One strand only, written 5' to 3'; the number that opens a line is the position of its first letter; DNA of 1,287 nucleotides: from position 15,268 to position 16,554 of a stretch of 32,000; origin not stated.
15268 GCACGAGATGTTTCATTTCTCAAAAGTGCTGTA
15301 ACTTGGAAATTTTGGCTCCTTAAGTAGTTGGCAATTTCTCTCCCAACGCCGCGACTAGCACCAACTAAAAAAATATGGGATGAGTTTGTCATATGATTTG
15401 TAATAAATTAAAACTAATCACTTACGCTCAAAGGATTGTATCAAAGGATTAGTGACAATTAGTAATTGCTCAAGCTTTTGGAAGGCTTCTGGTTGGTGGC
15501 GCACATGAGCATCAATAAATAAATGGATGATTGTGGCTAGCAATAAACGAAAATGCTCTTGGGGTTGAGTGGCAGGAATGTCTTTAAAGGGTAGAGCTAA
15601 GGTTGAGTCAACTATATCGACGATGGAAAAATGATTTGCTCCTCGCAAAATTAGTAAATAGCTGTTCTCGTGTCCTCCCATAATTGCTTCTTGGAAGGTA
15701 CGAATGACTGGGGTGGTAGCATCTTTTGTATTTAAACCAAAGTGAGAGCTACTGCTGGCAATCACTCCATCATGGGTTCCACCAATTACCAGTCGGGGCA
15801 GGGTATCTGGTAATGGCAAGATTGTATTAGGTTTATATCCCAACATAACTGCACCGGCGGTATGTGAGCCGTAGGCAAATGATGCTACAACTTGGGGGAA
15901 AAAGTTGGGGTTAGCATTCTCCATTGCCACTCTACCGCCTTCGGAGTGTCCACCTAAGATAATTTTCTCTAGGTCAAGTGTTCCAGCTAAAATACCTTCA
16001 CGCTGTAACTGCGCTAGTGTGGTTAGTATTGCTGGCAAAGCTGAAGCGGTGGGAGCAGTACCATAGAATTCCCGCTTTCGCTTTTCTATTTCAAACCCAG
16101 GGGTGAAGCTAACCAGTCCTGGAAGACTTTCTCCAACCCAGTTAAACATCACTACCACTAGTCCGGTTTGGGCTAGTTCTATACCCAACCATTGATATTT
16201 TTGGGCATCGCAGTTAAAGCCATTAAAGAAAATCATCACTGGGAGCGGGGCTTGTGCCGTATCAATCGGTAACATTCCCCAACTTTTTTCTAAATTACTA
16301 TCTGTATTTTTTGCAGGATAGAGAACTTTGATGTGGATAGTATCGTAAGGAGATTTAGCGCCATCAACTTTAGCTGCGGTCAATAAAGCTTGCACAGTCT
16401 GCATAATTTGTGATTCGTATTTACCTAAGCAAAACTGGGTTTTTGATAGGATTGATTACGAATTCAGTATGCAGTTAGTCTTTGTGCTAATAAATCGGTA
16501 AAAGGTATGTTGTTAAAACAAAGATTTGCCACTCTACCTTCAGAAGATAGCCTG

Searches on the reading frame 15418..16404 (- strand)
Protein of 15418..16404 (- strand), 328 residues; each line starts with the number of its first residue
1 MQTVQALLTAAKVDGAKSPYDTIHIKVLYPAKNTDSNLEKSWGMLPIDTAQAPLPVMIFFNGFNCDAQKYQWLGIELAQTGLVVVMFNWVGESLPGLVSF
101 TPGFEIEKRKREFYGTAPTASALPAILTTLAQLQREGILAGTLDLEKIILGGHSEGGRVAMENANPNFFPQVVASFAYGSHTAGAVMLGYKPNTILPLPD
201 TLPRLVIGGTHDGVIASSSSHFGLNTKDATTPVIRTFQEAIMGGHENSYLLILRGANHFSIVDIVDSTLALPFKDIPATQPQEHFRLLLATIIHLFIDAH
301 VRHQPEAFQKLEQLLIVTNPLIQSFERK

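Call 35: search_protein_families(library=pfam, proteins=[window:15418-16404:-], max_evalue=0.001)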
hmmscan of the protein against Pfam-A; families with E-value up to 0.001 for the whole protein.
window:15418-16404:- (328 aa): 1 family
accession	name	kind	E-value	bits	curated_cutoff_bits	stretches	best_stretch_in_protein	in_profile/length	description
PF12695.13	Abhydrolase_5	-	0.00024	21.3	27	0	123-216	34-115/164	Alpha/beta hydrolase family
